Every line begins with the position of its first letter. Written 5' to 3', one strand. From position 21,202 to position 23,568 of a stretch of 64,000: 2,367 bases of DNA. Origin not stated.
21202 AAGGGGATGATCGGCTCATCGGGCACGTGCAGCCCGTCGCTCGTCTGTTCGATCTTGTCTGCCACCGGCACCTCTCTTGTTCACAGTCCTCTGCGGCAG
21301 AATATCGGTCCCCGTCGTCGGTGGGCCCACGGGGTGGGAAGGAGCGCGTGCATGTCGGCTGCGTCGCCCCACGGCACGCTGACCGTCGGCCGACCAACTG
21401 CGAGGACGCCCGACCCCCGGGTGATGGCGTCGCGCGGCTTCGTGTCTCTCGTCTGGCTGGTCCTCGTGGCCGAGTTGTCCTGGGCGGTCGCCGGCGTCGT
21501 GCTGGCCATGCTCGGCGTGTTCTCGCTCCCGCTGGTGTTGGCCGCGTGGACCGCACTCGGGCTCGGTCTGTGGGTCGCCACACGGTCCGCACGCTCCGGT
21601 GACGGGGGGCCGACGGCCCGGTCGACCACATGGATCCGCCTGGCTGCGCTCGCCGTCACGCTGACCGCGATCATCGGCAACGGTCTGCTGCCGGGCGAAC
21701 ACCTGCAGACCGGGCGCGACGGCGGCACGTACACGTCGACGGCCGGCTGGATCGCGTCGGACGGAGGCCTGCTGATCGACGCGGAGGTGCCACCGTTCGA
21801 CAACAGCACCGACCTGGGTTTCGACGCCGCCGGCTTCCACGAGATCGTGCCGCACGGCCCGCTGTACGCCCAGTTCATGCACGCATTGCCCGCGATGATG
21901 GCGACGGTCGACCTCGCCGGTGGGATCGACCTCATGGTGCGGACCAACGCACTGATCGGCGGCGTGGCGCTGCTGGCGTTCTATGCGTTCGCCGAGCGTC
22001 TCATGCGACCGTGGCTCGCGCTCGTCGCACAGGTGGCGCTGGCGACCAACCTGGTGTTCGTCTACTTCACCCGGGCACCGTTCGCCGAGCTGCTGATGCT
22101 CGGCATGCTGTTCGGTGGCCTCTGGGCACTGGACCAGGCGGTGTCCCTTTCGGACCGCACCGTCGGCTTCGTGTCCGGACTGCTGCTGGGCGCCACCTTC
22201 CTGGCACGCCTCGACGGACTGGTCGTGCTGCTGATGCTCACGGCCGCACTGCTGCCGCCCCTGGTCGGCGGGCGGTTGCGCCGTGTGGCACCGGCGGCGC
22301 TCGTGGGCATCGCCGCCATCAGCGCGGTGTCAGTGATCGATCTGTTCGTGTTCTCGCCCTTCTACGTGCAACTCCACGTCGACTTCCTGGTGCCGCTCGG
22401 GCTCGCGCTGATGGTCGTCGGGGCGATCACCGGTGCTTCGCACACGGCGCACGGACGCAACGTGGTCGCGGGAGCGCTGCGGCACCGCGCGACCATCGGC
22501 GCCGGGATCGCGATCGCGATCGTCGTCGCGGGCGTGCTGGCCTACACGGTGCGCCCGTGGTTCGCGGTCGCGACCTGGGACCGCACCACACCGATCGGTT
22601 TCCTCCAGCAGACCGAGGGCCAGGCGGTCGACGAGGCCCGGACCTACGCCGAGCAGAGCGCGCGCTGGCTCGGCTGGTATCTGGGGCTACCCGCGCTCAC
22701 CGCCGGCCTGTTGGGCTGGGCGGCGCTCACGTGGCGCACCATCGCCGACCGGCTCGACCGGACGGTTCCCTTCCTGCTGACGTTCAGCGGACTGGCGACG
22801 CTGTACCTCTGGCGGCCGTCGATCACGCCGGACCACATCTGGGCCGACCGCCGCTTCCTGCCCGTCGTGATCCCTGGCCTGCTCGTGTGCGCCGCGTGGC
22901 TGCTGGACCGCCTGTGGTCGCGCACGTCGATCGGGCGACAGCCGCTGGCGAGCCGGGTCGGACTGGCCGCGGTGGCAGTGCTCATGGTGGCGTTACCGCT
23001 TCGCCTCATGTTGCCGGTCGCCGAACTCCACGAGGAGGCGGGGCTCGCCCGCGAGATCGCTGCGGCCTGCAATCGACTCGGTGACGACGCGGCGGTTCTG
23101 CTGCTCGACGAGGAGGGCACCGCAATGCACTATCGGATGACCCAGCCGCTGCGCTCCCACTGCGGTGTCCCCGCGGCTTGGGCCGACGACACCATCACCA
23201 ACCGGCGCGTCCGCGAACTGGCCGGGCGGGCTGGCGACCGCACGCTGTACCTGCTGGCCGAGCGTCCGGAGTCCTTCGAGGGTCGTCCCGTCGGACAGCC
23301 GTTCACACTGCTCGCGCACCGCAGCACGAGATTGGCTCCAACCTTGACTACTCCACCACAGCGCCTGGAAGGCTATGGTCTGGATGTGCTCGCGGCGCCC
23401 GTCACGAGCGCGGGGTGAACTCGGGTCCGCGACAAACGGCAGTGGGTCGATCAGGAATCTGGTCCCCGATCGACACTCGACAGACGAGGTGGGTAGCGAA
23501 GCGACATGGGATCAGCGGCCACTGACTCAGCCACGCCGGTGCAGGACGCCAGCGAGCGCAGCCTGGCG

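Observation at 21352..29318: Contiguous polyprenyl-phosphate pentose pathway (ubiA-like, dprE1, dprE2) flanked by three polytopic glycosyltransferases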

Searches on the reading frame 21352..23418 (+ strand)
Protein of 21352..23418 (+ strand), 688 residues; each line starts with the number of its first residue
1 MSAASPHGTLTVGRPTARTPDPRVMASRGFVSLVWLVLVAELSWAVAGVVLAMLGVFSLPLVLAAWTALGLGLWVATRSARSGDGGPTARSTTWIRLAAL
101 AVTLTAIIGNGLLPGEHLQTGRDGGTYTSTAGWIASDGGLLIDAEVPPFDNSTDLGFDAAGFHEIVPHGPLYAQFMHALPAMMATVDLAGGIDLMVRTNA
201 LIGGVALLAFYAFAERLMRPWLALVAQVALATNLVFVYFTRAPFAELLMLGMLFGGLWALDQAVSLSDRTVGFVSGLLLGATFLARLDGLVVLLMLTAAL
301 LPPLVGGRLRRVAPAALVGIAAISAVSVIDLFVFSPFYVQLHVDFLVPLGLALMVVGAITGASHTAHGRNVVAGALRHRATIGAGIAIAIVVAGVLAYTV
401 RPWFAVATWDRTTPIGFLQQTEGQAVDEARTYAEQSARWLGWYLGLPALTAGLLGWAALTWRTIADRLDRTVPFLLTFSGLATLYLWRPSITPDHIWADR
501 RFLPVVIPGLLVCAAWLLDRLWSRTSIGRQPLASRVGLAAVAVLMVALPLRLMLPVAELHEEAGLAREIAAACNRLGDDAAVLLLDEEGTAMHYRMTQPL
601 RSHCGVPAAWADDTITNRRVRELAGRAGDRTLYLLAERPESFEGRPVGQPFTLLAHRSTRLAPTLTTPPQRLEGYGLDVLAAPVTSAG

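Call 4: search_protein_families(library=pfam, proteins=[window:21352-23418:+], max_evalue=0.01)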
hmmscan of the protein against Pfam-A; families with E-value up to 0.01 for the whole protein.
window:21352-23418:+ (688 aa): 1 family
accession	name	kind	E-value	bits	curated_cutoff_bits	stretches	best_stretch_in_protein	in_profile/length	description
PF13231.12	PMT_2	-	0.00029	21.5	26.1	1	199-327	28-155/160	Dolichyl-phosphate-mannose-protein mannosyltransferase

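Call 5: search_protein_families(library=ncbifam, proteins=[window:21352-23418:+], max_evalue=0.01)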
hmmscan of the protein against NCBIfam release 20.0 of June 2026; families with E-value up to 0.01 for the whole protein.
window:21352-23418:+ (688 aa): 0 families

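Call 11: search_solved_structures(query=window:21352-23415:+, max_evalue=1)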
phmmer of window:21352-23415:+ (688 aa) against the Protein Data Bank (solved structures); distinct sequences matched with E-value up to 1: 0.

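Call 25: find_homologous_proteins(query=window:21352-23415:+, max_evalue=0.00001)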
Query window:21352-23415:+ (688 aa): 127 proteins with E <= 0.00001 among 8000 candidates; the best 120 are listed.
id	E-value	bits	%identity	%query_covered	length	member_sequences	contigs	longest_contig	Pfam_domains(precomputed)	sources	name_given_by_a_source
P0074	0.0e+0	1494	100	100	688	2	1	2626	-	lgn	-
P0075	0.0e+0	1158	78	100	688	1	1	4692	-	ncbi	-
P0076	0.0e+0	1067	74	99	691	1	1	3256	PF13231.13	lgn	-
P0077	0.0e+0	1039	71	100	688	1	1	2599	-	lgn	-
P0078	0.0e+0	1037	70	99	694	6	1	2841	-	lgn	-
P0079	0.0e+0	1032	70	100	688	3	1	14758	-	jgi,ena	-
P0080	0.0e+0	1025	70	100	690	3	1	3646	-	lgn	-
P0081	0.0e+0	1023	70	99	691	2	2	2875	-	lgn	-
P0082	0.0e+0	1023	69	100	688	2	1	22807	-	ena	-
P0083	0.0e+0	1021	69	100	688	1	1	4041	-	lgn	-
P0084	0.0e+0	1018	70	100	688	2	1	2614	-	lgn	-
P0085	0.0e+0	1016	70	99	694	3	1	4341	-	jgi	jgi:hypothetical protein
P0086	0.0e+0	1011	69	100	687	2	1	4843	-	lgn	-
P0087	0.0e+0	1011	69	100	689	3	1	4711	-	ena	-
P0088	0.0e+0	1011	69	99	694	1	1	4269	-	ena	-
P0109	6.7e-127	443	44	82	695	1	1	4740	-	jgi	jgi:hypothetical protein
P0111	5.7e-107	377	40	92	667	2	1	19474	-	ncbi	-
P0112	2.2e-106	375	39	83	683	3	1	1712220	PF13231.13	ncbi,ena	-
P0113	6.9e-100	354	38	94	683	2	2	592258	-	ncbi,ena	-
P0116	1.2e-87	313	35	88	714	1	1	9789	-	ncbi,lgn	-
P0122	7.9e-73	264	34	88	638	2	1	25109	-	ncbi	-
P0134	3.2e-53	200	33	85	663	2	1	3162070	-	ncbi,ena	-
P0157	3.0e-26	110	28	83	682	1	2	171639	-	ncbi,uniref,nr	ncbi:hypothetical protein KC207_11640 [Phycicoccus sp. BSK3Z-2]|uniref:Uncharacterized protein n=1 T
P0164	1.5e-22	98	28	79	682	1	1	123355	-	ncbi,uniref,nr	ncbi:hypothetical protein [Nocardiopsis sp. MG754419]|uniref:hypothetical protein n=1 Tax=Nocardiops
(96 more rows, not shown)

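Call 28: find_encoding_contigs(protein=P0112, flank=10000, max_places=1)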
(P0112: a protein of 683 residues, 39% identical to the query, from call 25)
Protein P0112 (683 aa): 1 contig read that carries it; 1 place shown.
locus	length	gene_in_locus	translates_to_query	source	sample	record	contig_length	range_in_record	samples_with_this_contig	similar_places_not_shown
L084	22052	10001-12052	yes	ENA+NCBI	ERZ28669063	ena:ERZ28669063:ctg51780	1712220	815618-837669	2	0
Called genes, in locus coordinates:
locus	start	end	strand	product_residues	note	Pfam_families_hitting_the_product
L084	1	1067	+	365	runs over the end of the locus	PF27429:LB_356 (weak)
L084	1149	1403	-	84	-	PF08712:Nfu_N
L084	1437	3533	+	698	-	PF05378:Hydant_A_N, PF01968:Hydantoinase_A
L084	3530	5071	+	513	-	PF02538:Hydantoinase_B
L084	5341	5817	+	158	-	-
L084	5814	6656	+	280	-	-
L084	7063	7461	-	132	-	PF01041:DegT_DnrJ_EryC1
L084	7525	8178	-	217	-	PF01041:DegT_DnrJ_EryC1, PF00155:Aminotran_1_2 (weak), PF01212:Beta_elim_lyase (weak), PF00266:Aminotran_5 (weak)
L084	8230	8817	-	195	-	PF25084:LbH_EIF2B, PF14602:Hexapep_2 (faint), PF00132:Hexapep, PF25087:GMPPB_C (weak), PF00132:Hexapep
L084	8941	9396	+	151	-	PF00535:Glycos_transf_2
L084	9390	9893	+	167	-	-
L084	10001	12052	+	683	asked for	PF13231:PMT_2 (weak)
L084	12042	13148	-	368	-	-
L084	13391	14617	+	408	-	PF07690:MFS_1, PF05977:MFS_3, PF07690:MFS_1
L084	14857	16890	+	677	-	PF01564:Spermine_synth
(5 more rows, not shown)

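Call 29: find_encoding_contigs(protein=P0134, flank=10000, max_places=1)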
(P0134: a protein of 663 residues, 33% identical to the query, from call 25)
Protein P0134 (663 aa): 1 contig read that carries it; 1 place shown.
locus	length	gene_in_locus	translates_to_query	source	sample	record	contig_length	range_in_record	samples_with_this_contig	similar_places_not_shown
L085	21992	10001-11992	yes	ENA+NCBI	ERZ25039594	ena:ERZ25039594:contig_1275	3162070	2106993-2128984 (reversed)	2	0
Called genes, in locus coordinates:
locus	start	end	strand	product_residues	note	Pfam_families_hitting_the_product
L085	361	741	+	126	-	-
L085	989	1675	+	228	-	PF16640:Big_3_5 (faint)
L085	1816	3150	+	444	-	-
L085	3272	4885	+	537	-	PF00342:PGI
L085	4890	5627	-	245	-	PF00501:AMP-binding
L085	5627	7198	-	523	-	PF03816:LytR_cpsA_psr, PF13399:LytR_C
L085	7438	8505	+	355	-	PF00483:NTP_transferase, PF12804:NTP_transf_3, PF00132:Hexapep (faint), PF25084:LbH_EIF2B (faint), PF25087:GMPPB_C (faint)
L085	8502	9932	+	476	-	PF09852:DUF2079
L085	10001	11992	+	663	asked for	-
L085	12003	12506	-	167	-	PF13581:HATPase_c_2, PF02518:HATPase_c (weak)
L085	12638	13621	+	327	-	PF01073:3Beta_HSD, PF01370:Epimerase, PF02719:Polysacc_synt_2, PF04321:RmlD_sub_bind, PF07993:NAD_binding_4, PF13460:NAD_binding_10, PF16363:GDP_Man_Dehyd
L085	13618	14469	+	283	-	PF01370:Epimerase, PF02719:Polysacc_synt_2 (faint), PF04321:RmlD_sub_bind, PF16363:GDP_Man_Dehyd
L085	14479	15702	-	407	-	PF07291:MauE, PF07681:DoxX (weak), PF01323:DSBA (faint), PF13462:Thioredoxin_4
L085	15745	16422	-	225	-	-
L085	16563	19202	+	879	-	PF13191:AAA_16, PF00196:GerE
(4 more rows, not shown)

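Call 30: find_encoding_contigs(protein=P0157, flank=10000, max_places=1)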
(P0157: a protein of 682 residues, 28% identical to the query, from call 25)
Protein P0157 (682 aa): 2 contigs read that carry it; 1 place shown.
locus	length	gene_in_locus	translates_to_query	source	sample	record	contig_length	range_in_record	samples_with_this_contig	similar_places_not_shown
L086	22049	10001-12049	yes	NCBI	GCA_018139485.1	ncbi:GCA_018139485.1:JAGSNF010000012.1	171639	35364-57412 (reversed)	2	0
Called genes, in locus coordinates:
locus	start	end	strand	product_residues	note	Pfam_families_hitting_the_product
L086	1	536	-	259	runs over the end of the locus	PF01144:CoA_trans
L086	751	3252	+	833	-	PF27503:Rv3811_N, PF01510:Amidase_2, PF04122:CW_binding_2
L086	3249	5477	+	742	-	PF08486:SpoIID, PF04122:CW_binding_2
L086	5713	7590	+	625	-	PF26571:VldE, PF01471:PG_binding_1, PF09374:PG_binding_3 (faint), PF01471:PG_binding_1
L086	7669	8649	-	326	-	PF01965:DJ-1_PfpI, PF00165:HTH_AraC (faint), PF12833:HTH_18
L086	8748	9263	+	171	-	PF14534:DUF4440, PF12680:SnoaL_2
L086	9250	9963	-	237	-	-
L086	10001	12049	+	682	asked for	-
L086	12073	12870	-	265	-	PF00459:Inositol_P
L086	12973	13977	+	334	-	PF21338:Top1B_N_bact, PF01028:Topoisom_I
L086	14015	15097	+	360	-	PF13641:Glyco_tranf_2_3, PF00535:Glycos_transf_2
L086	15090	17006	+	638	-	PF13439:Glyco_transf_4, PF13579:Glyco_trans_4_4 (weak), PF00534:Glycos_transf_1, PF13692:Glyco_trans_1_4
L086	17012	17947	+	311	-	PF03706:LPG_synthase_TM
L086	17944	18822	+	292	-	PF01209:Ubie_methyltran, PF13489:Methyltransf_23, PF13847:Methyltransf_31, PF08241:Methyltransf_11, PF08242:Methyltransf_12, PF13649:Methyltransf_25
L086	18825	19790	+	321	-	-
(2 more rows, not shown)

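Call 31: find_encoding_contigs(protein=P0164, flank=10000, max_places=1)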
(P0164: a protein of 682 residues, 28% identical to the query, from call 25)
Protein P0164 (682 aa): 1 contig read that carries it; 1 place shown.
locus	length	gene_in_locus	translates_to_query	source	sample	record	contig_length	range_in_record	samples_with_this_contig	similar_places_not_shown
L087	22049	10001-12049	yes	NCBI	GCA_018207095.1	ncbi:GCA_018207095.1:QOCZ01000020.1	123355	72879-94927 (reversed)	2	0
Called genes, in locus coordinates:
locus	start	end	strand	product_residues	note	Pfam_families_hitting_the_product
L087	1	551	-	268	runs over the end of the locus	PF00459:Inositol_P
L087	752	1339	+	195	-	PF00440:TetR_N, PF18556:TetR_C_35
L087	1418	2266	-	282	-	PF03193:RsgA_GTPase, PF01926:MMR_HSR1 (weak)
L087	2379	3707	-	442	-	PF00275:EPSP_synthase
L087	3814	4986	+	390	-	PF00266:Aminotran_5, PF01212:Beta_elim_lyase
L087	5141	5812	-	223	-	PF00160:Pro_isomerase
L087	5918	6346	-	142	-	PF13396:PLDc_N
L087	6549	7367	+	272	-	PF24250:HVO_2718 (faint), PF13560:HTH_31, PF19054:DUF5753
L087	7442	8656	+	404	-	PF01979:Amidohydro_1, PF07969:Amidohydro_3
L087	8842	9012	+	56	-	-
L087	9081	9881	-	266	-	PF00501:AMP-binding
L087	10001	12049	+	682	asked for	-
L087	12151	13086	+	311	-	PF13641:Glyco_tranf_2_3 (weak), PF00535:Glycos_transf_2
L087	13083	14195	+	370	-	PF13439:Glyco_transf_4 (weak), PF00534:Glycos_transf_1, PF13692:Glyco_trans_1_4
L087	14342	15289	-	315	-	PF03706:LPG_synthase_TM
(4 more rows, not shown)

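Call 46: predict_structure(alignment_id=A2)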
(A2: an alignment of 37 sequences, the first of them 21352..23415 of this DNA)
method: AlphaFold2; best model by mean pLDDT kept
length: 688 residues; sequences in the alignment: 37
mean_pLDDT: 91.4   pTM: 0.91
mean pLDDT of the five models: 91.4, 90.1, 90.0, 89.5, 89.1
residues with pLDDT >= 90: 548; 70-90: 100; 50-70: 15; < 50: 25
segments of 3 or more residues with pLDDT < 50: 1-24
pLDDT, mean of each block of 10 residues (from residue 1): 37 36 62 97 98 98 98 97 75 95 98 94 92 97 94 92 90 96 98 95 98 96 98 96 96 98 95 98 96 96 91 98 98 94 88 94 93 93 97 95 82 78 87 90 95 98 94 97 84 75 96 98 86 92 95 93 94 95 95 94 96 95 94 97 96 95 89 93 83
secondary structure, 60 per line:
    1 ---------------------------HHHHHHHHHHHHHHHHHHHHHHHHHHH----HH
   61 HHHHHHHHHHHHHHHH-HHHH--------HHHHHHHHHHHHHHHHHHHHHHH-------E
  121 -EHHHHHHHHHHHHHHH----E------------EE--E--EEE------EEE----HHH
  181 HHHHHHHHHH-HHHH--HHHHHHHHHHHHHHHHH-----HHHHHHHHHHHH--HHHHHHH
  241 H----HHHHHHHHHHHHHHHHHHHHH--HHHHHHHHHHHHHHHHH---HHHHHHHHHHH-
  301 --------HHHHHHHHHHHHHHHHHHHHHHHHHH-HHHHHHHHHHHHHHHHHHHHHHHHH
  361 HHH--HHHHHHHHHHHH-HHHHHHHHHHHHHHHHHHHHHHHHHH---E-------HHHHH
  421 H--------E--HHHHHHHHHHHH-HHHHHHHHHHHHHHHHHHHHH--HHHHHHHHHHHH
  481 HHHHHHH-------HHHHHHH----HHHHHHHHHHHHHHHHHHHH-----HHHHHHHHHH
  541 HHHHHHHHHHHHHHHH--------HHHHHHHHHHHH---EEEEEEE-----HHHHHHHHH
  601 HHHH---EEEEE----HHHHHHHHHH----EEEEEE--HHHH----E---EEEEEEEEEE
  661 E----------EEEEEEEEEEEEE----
elements in order: H28-54 H59-76 H78-81 H90-112 H123-137 E162-164 E171-173 H178-190 H192-195 H198-214 H220-231 H234-241 H246-266 H269-285 H289-299 H309-334 H336-363 H366-377 H379-404 H416-421 H433-444 H446-466 H469-487 H495-501 H506-525 H531-556 H565-576 E580-586 H592-604 E608-612 H617-626 E631-636 H639-642 E651-661 E672-684

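Call 49: fold_search(model_id=the predicted structure, library=pdb)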
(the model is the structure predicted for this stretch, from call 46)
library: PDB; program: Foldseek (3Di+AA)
matches with E <= 10: 304; with E <= 0.001: 24
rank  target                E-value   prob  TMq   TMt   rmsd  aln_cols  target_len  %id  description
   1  9n9j_I                9.8e-07  1.00  0.44  0.43  11.0       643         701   10  Structure of a GRP94 folding intermediate engaged with a CCDC134- and FKBP11-bound secretory translocon (released 2025-11-19)
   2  8b6l_I                2.7e-06  1.00  0.44  0.44  10.9       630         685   11  Subtomogram average of the human Sec61-TRAP-OSTA-translocon (released 2022-12-07)
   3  8pn9_A                3.0e-06  1.00  0.45  0.47   9.1       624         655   10  Structure of human oligosaccharyltransferase OST-A complex bound to NGI-1 (released 2024-05-08)
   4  7oci_F                4.8e-06  1.00  0.43  0.46  10.9       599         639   12  Cryo-EM structure of yeast Ost6p containing oligosaccharyltransferase complex (released 2022-02-16)
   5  6s7o_A                7.3e-06  1.00  0.45  0.47  10.1       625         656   10  Cryo-EM structure of human oligosaccharyltransferase complex OST-A (released 2019-12-18)
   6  8age_A                7.6e-06  1.00  0.42  0.44   9.5       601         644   13  Structure of yeast oligosaccharylransferase complex with acceptor peptide bound (released 2022-12-07)
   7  9s6t_A                7.9e-06  1.00  0.38  0.50  11.5       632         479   10  Ternary cryo-EM structure of chicken ALG12 with Dol25-PP-GlcNAc2Man7, Dol25-P-Man, and Fab (released 2026-03-18)
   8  8agc_A                2.1e-05  1.00  0.42  0.41  11.2       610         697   13  Structure of yeast oligosaccharylransferase complex with lipid-linked oligosaccharide and non-acceptor peptide bound (released 2022-12-07)
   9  6s7t_A                2.3e-05  1.00  0.41  0.41  13.5       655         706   11  Cryo-EM structure of human oligosaccharyltransferase complex OST-B (released 2019-12-18)
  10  9s6u_A                4.4e-05  1.00  0.40  0.48  10.6       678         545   12  Ternary cryo-EM structure of human ALG9 with Dol25-PP-GlcNAc2Man8, Dol25-P-Man and Fab (released 2026-03-18)
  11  7zlh_A                4.4e-05  1.00  0.41  0.42  14.5       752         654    9  Cryo-EM structure of C-mannosyltransferase CeDPY19, in apo state, bound to CMT2-Fab and anti-Fab nanobody (released 2023-01-11)
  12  8agb_A                5.6e-05  1.00  0.44  0.47  10.0       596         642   12  Structure of yeast oligosaccharylransferase complex with lipid-linked oligosaccharide bound (released 2022-12-07)
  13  7zlg_A                6.6e-05  1.00  0.42  0.43  13.5       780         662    9  Cryo-EM structure of C-mannosyltransferase CeDPY19, in complex with acceptor peptide and bound to CMT2-Fab and anti-Fa (released 2023-01-11)
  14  6ftg_5                8.5e-05  1.00  0.44  0.46  11.4       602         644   11  Subtomogram average of OST-containing ribosome-translocon complexes from canine rough microsomal membranes (released 2018-03-21)
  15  5f15                  8.9e-05  1.00  0.39  0.47  14.4       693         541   13  Crystal Structure of ArnT from Cupriavidus metallidurans bound to Undecaprenyl phosphate (released 2016-02-17)
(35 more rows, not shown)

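Call 54: search_solved_structures(query=A2, max_evalue=1)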
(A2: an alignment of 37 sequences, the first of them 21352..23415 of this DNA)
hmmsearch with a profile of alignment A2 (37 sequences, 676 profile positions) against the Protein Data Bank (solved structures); distinct sequences matched with E-value up to 1: 1.
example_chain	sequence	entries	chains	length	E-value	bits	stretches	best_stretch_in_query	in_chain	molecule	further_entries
6zj3_SQ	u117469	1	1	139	0.84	10.8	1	545-591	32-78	Ribosomal protein eS12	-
